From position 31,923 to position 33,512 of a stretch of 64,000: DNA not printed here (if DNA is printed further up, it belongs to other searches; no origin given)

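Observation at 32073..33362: Guanylate kinase fused to a CoaB (phosphopantothenate-cysteine ligase) domain, with no CoaC nearby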

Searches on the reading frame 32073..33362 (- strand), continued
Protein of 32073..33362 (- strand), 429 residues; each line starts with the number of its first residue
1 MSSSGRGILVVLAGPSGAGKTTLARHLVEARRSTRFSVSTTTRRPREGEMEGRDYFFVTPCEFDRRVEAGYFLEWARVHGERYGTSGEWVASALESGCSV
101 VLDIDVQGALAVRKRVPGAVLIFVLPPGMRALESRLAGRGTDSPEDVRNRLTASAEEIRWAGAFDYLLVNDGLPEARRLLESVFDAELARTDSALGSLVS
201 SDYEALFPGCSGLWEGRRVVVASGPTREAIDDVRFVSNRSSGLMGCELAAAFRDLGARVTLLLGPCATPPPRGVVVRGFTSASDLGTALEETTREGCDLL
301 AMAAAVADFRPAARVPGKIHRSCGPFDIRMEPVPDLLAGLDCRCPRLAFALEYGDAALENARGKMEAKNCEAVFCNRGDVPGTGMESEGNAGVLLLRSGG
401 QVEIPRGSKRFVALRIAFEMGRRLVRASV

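Call 33: search_protein_families(library=pfam, proteins=[P0121, P0123, P0125, P0127, P0128, P0136, P0137, P0141, P0165, P0124], max_evalue=0.00001)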
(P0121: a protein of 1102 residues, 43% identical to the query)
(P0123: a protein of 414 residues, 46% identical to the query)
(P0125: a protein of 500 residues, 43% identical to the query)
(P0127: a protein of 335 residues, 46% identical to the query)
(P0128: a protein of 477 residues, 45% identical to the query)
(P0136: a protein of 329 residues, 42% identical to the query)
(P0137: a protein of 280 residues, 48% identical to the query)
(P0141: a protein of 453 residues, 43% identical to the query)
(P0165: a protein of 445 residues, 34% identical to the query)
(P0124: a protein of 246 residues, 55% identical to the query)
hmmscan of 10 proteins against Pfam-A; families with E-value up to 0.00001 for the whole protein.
P0121 (1102 aa): 29 families (the best 25 are shown)
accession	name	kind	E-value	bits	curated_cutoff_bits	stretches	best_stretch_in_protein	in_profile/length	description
PF00625.27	Guanylate_kin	-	9.8e-147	485.3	25.2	3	839-1023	5-180/182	Guanylate kinase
PF13191.12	AAA_16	-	5.1e-24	86.1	32.6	1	400-452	2-55/167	AAA ATPase domain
PF13401.12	AAA_22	-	1.2e-18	68.2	27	0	836-868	5-33/130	AAA domain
PF13238.12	AAA_18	-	7.7e-17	62.4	29.4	0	634-772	2-118/128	AAA domain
PF03193.22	RsgA_GTPase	-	1.8e-15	57.6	30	0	827-865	97-135/174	RsgA GTPase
PF01926.29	MMR_HSR1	-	1.8e-12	47.8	21.9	0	840-880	3-41/113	50S ribosome-binding GTPase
PF13555.12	AAA_29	-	2.1e-12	47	27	0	829-853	16-39/61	P-loop containing region of AAA domain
PF00910.28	RNA_helicase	-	8.2e-12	46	21.5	0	426-456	2-32/105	RNA helicase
PF03266.21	NTPase_1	-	3.9e-11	43.5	23.9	0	426-446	3-23/168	NTPase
PF05729.18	NACHT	-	5e-11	43.1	26.7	0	425-445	3-23/167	NACHT domain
PF00005.33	ABC_tran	-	5.8e-11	43.6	25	0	836-864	11-39/137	ABC transporter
PF20720.3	nSTAND3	-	6.1e-11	42.7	27.2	0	423-446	18-41/155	Novel STAND NTPase 3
PF25199.1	nSTAND_NTPase5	-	3.1e-10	40.5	34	0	412-446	31-65/145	Novel STAND NTPase 5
PF13481.12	AAA_25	-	8.5e-10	39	27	0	608-655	13-58/195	AAA domain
PF01637.24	ATPase_2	-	1.4e-09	38.6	33.2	0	839-873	23-56/225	ATPase domain predominantly from Archaea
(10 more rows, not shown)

P0123 (414 aa): 7 families
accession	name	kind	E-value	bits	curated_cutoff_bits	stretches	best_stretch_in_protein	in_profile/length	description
PF00625.27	Guanylate_kin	-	1.8e-115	383.4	25.2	2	8-190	3-180/182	Guanylate kinase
PF03193.22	RsgA_GTPase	-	3.1e-12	47.1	30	0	196-228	97-129/174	RsgA GTPase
PF01926.29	MMR_HSR1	-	2.1e-09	37.9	21.9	0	208-262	2-53/113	50S ribosome-binding GTPase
PF13401.12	AAA_22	-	8e-08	33.1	27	0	10-43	8-44/130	AAA domain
PF13238.12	AAA_18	-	4.7e-07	30.7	29.4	0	208-303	1-78/128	AAA domain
PF13521.12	AAA_28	-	5.5e-07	30.4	27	0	10-31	2-23/164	AAA domain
PF00005.33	ABC_tran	-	6.5e-06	27.2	25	0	208-231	14-37/137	ABC transporter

P0125 (500 aa): 8 families
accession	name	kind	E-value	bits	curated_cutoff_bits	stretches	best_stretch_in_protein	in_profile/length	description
PF00625.27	Guanylate_kin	-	1.5e-105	351.1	25.2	2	89-270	4-180/182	Guanylate kinase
PF03193.22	RsgA_GTPase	-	1.5e-09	38.3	30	0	90-109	109-128/174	RsgA GTPase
PF13191.12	AAA_16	-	4.2e-08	34.3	32.6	0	86-120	23-58/167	AAA ATPase domain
PF00005.33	ABC_tran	-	1.4e-06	29.4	25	0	90-112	14-36/137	ABC transporter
PF13401.12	AAA_22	-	2.1e-06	28.5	27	0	90-114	8-32/130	AAA domain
PF13521.12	AAA_28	-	3e-06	28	27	0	91-110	3-22/164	AAA domain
PF01926.29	MMR_HSR1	-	7.3e-06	26.5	21.9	0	91-137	3-49/113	50S ribosome-binding GTPase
PF13555.12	AAA_29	-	9.4e-06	25.7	27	0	90-105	25-40/61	P-loop containing region of AAA domain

P0127 (335 aa): 2 families
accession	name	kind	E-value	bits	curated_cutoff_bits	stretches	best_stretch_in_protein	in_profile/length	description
PF00625.27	Guanylate_kin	-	1.4e-93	312.1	25.2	2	199-335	32-164/182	Guanylate kinase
PF04252.18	SFM1-like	-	7.2e-06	26.1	27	0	103-186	53-135/201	Protein arginine N-methyltransferase SFM1-like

P0128 (477 aa): 6 families
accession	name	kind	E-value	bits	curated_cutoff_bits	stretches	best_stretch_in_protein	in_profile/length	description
PF00625.27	Guanylate_kin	-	6.4e-93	309.9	25.2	2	289-474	5-181/182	Guanylate kinase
PF13191.12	AAA_16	-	9.7e-08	33.1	32.6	0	286-316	24-55/167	AAA ATPase domain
PF13401.12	AAA_22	-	1.5e-07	32.2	27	0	286-313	5-32/130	AAA domain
PF03193.22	RsgA_GTPase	-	1e-06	29.1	30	0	284-309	104-129/174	RsgA GTPase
PF20720.3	nSTAND3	-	4.9e-06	26.7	27.2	0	287-313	18-44/155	Novel STAND NTPase 3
PF13555.12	AAA_29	-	5e-06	26.6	27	0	286-303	23-39/61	P-loop containing region of AAA domain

P0136 (329 aa): 1 family
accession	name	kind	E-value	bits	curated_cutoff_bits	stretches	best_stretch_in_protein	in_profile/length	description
PF00625.27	Guanylate_kin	-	2.6e-89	298.2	25.2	2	134-315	2-179/182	Guanylate kinase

P0137 (280 aa): 9 families
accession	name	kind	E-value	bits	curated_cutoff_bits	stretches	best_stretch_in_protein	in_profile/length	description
PF00625.27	Guanylate_kin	-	3.9e-83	278.1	25.2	2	6-186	4-179/182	Guanylate kinase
PF03193.22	RsgA_GTPase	-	4.6e-11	43.3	30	0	189-222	96-129/174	RsgA GTPase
PF13401.12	AAA_22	-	6e-08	33.5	27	0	200-236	6-45/130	AAA domain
PF13238.12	AAA_18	-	8.6e-08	33.1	29.4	0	7-145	1-118/128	AAA domain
PF13521.12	AAA_28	-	7.5e-07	29.9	27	0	7-28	2-23/164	AAA domain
PF00005.33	ABC_tran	-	1.6e-06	29.2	25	0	202-227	14-39/137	ABC transporter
PF01926.29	MMR_HSR1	-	2.1e-06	28.3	21.9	0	7-73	2-58/113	50S ribosome-binding GTPase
PF13671.12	AAA_33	-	4.9e-06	27.3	27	0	202-224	2-24/143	AAA domain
PF12775.13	AAA_7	-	8.1e-06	25.9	25.8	0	200-229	34-63/181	P-loop containing dynein motor region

P0141 (453 aa): 2 families
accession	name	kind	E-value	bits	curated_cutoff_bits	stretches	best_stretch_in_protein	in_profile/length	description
PF00625.27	Guanylate_kin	-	6e-85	283.9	25.2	2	201-382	2-179/182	Guanylate kinase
PF13238.12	AAA_18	-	1.1e-07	32.8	29.4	0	204-353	1-126/128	AAA domain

P0165 (445 aa): 2 families
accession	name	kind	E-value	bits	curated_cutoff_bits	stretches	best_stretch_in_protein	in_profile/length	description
PF00625.27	Guanylate_kin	-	2.5e-98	327.6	25.2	2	253-439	2-181/182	Guanylate kinase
PF13191.12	AAA_16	-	3.7e-06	28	32.6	0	31-63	22-55/167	AAA ATPase domain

P0124 (246 aa): 1 family
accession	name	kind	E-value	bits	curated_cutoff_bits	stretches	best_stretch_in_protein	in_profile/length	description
PF04127.22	DFP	-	4.7e-50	170.4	22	1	26-204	1-183/186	DNA/pantothenate metabolism flavoprotein C-terminal domain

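Call 35: find_related_loci(query=A1, collection=genome_contigs, flank=10000)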
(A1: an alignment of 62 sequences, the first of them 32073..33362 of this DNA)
Query A1 (429 aa) in genome_contigs; peptide patterns used: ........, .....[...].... (x = any residue, [..] = any of these).
600 stretches matched a pattern (row limit reached: there are more); 598 encode a relative of the query (tblastn E <= 1e-3); the best 80 are kept; 80 distinct loci.
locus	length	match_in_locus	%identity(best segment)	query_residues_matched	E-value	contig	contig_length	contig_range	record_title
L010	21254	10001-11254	50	6-424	2e-115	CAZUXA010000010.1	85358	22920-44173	MAG TPA_asm: uncultured bacterium isolate SRP241326_co2_298 genome assembly, contig: NODE_455_length_85358_cov_82.455939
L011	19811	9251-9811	52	6-192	1e-50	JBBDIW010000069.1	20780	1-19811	MAG: Gemmatimonadota bacterium isolate LejiaA_69_34 Lejia_A_3826_length_20780_cov_20, whole genome shotgun sequence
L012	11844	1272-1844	44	2-192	5e-50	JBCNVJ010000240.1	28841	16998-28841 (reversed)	MAG: Fervidobacterium sp. isolate DT_Bin_55 contig240, whole genome shotgun sequence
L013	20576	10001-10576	51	1-192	1e-49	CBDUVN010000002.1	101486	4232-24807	MAG TPA_asm: uncultured bacterium isolate SRR21487738_binner123_Refined_62 genome assembly, contig: ERZ25083882.7, whole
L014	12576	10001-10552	49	6-189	5e-48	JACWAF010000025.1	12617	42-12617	MAG: Nitrospirae bacterium isolate B_NIT_04 k141_257245, whole genome shotgun sequence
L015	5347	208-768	47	6-191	4e-48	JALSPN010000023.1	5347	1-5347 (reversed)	MAG: Thermodesulfobacteriales bacterium isolate 356-284_metabat2_scaf2bin.062 356-284_scaffold_12022_c1, whole genome sh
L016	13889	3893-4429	48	4-183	3e-47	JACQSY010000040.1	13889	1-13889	MAG: Acidobacteria bacterium isolate NC_groundwater_1397_Ag_S-0.65um_54_40 S_p65_S5_coassembly_k141_2002918, whole genom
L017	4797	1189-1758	48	6-195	2e-47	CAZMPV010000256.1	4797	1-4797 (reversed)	MAG TPA_asm: uncultured Gemmatimonadaceae bacterium isolate SRP304980_co1_41 genome assembly, contig: NODE_18891_length_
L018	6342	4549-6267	44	8-395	3e-47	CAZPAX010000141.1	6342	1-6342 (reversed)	MAG TPA_asm: uncultured Eubacteriales bacterium isolate binchicken_co124_359 genome assembly, contig: NODE_11436_length_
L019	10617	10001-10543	51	10-190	5e-47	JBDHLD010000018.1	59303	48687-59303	MAG: Gemmatimonadota bacterium isolate BHB10-38_Bin_83 BHB10-38_Bin_83_scaffold_1215, whole genome shotgun sequence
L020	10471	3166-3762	44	6-191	2e-46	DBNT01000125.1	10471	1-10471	MAG TPA_asm: Nitrospiraceae bacterium UBA665 UBA665_contig_2291, whole genome shotgun sequence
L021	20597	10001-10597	44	8-206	1e-46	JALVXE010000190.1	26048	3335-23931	MAG: Thermotogaceae bacterium isolate M10_metabat2_scaf2bin.068 M10_NODE_696_length_26048_cov_1.447128, whole genome sho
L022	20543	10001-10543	44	3-183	1e-46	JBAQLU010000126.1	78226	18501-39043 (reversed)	MAG: Thermodesulfovibrionales bacterium isolate MFD12052_ilm_asm_bin4 k127_31527, whole genome shotgun sequence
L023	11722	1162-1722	49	2-187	2e-46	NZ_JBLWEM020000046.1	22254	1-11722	Candidatus Electronema sp. JC JC__276492, whole genome shotgun sequence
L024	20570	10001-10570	44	2-191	3e-46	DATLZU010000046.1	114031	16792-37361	MAG TPA_asm: Nitrospiraceae bacterium isolate SMAG_U13307 k141_182752, whole genome shotgun sequence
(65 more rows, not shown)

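Call 54: list_cluster_members(proteins=[P0001, P0004, P0089])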
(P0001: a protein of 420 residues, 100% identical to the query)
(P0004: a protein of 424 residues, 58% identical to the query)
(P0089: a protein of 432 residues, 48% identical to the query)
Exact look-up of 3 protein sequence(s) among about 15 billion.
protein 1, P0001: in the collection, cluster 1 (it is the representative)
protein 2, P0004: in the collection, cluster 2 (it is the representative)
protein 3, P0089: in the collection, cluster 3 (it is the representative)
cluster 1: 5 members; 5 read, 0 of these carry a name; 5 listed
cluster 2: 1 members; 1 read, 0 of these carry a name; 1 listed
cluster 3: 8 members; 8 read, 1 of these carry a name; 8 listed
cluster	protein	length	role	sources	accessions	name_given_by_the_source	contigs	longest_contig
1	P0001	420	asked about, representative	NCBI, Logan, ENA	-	-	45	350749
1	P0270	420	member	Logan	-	-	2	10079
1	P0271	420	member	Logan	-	-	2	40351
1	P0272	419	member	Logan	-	-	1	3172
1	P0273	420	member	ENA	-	-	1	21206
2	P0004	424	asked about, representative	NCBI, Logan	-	-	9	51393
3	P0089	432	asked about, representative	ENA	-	-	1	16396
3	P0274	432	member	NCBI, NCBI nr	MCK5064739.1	MAG: guanylate kinase [Candidatus Fermentibacteraceae bacterium] | guanylate kinase [Candidatus Fermentibacteraceae bacterium]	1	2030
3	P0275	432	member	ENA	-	-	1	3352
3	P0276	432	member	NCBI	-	-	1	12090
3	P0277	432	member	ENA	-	-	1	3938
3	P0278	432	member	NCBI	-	-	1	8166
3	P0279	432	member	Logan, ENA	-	-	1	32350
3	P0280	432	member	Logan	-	-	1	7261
